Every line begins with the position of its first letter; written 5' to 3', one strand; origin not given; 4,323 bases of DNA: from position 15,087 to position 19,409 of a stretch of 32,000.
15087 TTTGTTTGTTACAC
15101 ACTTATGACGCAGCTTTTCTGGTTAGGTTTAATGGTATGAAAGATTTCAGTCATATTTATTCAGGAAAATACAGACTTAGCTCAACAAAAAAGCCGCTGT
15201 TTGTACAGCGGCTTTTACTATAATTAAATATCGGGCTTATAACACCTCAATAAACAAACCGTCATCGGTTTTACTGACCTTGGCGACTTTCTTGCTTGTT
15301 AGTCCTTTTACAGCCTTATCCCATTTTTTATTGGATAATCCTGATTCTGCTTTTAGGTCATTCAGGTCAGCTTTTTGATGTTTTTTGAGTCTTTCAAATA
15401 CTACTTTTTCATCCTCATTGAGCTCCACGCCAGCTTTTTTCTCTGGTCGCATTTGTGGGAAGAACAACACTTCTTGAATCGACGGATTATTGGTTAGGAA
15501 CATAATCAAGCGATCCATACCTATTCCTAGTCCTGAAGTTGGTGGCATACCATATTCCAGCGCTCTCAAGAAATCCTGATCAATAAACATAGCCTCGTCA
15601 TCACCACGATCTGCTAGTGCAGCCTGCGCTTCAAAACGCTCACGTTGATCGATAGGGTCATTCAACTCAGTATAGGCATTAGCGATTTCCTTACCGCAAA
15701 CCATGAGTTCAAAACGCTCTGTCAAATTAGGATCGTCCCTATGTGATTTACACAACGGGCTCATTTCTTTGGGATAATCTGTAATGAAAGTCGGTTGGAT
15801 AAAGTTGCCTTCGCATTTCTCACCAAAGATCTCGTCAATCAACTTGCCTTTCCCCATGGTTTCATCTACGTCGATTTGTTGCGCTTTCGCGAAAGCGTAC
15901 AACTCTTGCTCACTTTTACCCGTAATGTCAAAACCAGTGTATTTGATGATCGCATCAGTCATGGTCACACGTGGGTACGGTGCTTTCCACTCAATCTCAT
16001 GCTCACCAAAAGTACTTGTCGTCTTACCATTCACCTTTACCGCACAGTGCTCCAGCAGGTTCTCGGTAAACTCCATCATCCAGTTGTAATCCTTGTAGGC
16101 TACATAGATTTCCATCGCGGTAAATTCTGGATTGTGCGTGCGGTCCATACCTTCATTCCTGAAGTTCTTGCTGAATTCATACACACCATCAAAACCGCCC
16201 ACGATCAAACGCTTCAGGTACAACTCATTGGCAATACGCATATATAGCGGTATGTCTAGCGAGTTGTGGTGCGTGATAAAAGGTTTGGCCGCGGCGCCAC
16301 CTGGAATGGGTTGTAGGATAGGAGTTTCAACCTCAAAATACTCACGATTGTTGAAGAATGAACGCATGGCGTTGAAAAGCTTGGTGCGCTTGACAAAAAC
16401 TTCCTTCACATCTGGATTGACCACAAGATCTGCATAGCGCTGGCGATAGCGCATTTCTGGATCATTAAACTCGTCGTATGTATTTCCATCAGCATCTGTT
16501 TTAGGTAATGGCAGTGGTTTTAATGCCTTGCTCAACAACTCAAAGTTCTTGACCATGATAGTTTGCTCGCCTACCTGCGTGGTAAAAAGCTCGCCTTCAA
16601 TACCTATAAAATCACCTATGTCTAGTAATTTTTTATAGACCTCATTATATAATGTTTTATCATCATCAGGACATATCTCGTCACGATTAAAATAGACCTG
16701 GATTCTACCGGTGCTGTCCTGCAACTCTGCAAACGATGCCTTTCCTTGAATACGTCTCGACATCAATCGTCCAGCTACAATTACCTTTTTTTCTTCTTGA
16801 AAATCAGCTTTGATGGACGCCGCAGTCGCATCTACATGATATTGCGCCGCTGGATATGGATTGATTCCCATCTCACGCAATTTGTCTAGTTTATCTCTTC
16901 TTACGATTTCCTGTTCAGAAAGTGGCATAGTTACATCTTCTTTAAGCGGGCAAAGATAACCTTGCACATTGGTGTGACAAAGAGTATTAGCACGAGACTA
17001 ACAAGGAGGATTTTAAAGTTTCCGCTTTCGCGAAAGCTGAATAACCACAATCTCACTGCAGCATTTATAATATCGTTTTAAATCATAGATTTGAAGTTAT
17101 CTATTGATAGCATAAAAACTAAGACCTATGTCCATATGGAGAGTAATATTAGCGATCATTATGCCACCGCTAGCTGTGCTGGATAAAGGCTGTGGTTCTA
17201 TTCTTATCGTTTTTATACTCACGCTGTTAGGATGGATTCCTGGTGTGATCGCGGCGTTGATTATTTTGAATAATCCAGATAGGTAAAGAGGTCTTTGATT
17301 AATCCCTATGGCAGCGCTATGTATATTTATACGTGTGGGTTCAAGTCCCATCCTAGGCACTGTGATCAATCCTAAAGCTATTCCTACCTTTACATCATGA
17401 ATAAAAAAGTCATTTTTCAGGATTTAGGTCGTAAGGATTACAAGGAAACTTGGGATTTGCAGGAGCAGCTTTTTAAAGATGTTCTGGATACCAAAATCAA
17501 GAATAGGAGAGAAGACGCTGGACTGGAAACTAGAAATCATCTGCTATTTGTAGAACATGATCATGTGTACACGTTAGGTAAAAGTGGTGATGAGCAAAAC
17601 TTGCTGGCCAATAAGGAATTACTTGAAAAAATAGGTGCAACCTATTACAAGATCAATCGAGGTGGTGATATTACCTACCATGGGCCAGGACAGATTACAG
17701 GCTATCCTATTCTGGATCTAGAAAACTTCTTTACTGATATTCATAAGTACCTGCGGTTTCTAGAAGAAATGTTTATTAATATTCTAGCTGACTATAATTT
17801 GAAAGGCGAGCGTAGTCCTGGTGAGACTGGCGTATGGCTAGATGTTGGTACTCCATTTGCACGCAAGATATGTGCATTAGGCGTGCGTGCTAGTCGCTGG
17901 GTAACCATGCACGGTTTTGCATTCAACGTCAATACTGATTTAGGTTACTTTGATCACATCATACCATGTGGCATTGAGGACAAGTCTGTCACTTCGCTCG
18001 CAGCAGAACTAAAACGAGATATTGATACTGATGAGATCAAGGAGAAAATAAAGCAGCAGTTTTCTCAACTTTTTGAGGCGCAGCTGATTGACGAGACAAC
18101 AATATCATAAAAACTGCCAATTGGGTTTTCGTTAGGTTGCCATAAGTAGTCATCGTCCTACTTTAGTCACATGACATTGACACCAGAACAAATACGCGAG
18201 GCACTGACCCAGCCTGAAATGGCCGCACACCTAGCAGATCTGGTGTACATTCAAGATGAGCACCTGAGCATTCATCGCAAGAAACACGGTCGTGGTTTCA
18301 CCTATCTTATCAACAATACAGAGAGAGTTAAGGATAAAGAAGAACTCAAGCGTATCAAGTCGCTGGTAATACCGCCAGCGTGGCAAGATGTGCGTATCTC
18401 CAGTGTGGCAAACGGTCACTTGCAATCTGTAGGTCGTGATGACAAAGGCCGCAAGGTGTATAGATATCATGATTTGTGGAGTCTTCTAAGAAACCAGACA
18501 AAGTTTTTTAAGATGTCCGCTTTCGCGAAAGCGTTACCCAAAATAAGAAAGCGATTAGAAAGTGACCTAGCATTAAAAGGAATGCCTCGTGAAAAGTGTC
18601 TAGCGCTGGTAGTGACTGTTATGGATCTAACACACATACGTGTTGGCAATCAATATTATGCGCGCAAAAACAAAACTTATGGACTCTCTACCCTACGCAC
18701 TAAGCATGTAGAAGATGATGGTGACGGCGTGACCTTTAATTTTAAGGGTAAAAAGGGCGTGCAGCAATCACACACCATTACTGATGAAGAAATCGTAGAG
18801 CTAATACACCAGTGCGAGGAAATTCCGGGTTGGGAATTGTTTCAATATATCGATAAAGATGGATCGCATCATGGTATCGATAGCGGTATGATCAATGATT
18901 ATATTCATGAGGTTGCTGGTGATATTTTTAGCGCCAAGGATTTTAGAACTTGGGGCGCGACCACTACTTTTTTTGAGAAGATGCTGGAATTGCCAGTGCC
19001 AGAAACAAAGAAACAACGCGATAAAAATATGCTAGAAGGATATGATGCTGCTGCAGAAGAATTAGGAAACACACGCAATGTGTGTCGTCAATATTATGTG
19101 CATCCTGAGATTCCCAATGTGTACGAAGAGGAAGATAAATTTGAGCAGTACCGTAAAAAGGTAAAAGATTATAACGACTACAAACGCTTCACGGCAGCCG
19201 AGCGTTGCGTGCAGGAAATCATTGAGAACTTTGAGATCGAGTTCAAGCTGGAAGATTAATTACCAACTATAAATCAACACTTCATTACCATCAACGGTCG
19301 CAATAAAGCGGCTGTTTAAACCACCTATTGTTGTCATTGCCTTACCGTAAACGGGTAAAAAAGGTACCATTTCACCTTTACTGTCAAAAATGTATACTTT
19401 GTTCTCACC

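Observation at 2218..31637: One 14-16 bp perfect palindrome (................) recurs 13 times in 32 kb, in genes and between them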

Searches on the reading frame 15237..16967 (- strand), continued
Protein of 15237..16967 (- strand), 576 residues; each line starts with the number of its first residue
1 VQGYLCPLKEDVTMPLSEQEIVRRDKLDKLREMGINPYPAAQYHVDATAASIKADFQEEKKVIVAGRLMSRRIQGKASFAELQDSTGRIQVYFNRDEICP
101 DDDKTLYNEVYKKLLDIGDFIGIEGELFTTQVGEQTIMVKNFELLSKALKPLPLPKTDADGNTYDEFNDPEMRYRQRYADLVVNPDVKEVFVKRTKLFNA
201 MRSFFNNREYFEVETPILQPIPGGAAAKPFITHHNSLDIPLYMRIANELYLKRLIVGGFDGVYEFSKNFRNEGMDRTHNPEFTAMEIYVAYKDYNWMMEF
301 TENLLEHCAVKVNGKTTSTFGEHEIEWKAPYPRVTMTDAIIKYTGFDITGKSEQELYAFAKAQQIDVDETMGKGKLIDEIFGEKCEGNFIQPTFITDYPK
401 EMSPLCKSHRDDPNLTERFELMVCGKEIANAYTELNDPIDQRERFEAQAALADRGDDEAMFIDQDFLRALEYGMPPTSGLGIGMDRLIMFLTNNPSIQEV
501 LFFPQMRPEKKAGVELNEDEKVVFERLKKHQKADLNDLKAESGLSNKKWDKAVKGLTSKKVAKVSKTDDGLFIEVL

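Call 29: find_encoding_contigs(protein=P0039, flank=10000, max_places=1)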
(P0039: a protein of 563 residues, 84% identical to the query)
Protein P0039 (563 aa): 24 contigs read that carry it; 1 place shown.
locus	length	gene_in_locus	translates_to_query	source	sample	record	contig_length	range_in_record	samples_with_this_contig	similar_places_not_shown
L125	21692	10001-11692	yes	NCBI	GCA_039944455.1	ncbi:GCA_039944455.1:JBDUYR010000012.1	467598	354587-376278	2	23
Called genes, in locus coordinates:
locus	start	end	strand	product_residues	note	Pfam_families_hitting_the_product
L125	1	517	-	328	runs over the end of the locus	PF01436:NHL (faint)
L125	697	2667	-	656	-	PF14121:Porin_10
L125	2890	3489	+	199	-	PF01351:RNase_HII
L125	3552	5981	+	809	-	-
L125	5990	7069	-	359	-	PF21338:Top1B_N_bact, PF01028:Topoisom_I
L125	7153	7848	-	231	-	PF21948:LplA-B_cat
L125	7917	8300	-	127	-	-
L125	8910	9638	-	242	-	-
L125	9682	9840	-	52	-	PF01679:Pmp3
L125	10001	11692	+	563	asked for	PF01336:tRNA_anti-codon, PF00152:tRNA-synt_2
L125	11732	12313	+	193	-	PF03938:OmpH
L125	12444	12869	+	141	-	PF16231:DUF4890 (weak)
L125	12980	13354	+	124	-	-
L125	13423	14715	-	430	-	PF00202:Aminotran_3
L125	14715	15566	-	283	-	PF01832:Glucosaminidase, PF01476:LysM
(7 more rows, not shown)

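Call 30: find_encoding_contigs(protein=P0018, flank=10000, max_places=1)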
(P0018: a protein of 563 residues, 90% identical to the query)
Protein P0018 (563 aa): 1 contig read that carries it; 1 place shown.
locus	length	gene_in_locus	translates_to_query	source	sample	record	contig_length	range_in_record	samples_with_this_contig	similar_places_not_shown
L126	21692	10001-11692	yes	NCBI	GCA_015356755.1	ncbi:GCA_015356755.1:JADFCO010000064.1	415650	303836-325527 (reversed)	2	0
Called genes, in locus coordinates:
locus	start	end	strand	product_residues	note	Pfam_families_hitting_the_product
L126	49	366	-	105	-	PF01541:GIY-YIG, PF10544:T5orf172 (faint)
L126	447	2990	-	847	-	PF00171:Aldedh, PF01575:MaoC_dehydratas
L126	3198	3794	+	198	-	PF01351:RNase_HII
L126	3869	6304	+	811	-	PF13570:Beta-prop_ACSF4 (faint)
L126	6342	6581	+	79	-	-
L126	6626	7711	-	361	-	PF21338:Top1B_N_bact, PF01028:Topoisom_I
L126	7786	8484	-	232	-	PF21948:LplA-B_cat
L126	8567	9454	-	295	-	PF00578:AhpC-TSA, PF08534:Redoxin, PF13905:Thioredoxin_8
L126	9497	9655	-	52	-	PF01679:Pmp3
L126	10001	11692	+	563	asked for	PF01336:tRNA_anti-codon, PF00152:tRNA-synt_2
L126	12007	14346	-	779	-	-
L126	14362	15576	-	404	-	PF00108:Thiolase_N, PF02803:Thiolase_C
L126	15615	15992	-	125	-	PF05635:23S_rRNA_IVP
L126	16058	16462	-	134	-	PF03061:4HBT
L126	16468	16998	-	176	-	PF08002:DUF1697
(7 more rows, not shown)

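Call 67: find_encoding_contigs(protein=P0076, flank=10000, max_places=1)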
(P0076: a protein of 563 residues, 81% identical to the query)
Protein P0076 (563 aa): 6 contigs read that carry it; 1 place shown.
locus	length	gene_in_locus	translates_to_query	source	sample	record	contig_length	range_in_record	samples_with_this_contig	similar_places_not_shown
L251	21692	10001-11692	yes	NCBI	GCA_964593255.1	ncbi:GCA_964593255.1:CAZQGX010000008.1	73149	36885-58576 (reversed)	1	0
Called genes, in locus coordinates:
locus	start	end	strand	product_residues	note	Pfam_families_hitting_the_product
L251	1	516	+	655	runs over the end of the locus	PF14121:Porin_10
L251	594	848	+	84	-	-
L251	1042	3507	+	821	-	PF13620:CarboxypepD_reg, PF13715:CarbopepD_reg_2, PF07715:Plug, PF00593:TonB_dep_Rec_b-barrel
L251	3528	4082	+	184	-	-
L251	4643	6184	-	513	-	PF04244:DPRP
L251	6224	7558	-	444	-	PF00875:DNA_photolyase, PF03441:FAD_binding_7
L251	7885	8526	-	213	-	PF01613:Flavin_Reduct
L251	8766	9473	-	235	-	PF21948:LplA-B_cat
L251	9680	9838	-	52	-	PF01679:Pmp3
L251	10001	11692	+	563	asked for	PF01336:tRNA_anti-codon, PF00152:tRNA-synt_2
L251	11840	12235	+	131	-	PF16231:DUF4890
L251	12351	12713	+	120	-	-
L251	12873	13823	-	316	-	PF00248:Aldo_ket_red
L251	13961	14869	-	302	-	PF02899:Phage_int_SAM_1, PF13495:Phage_int_SAM_4, PF00589:Phage_integrase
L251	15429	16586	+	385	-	PF00266:Aminotran_5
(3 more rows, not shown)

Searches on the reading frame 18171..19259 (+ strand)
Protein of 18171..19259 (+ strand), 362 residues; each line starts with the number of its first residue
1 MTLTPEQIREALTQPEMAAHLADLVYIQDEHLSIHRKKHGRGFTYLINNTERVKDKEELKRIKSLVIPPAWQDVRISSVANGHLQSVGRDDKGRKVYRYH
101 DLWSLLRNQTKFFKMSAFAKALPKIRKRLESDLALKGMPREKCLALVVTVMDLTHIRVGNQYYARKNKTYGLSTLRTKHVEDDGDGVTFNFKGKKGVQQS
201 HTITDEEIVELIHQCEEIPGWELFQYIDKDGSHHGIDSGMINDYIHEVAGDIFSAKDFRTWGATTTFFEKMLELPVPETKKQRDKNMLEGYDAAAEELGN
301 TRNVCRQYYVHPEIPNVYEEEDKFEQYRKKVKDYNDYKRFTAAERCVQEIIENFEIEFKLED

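Call 84: search_protein_families(library=pfam, proteins=[window:18171-19259:+], max_evalue=0.001)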
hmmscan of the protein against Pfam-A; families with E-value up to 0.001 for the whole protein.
window:18171-19259:+ (362 aa): 2 families
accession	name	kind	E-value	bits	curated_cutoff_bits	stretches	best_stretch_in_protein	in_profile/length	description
PF01028.25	Topoisom_I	-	4.3e-36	124.8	23.7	1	107-332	8-225/228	Eukaryotic DNA topoisomerase I, catalytic core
PF21338.2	Top1B_N_bact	-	6.9e-21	74.1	27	1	42-90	1-49/49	Bacterial DNA topoisomerase IB, N-terminal domain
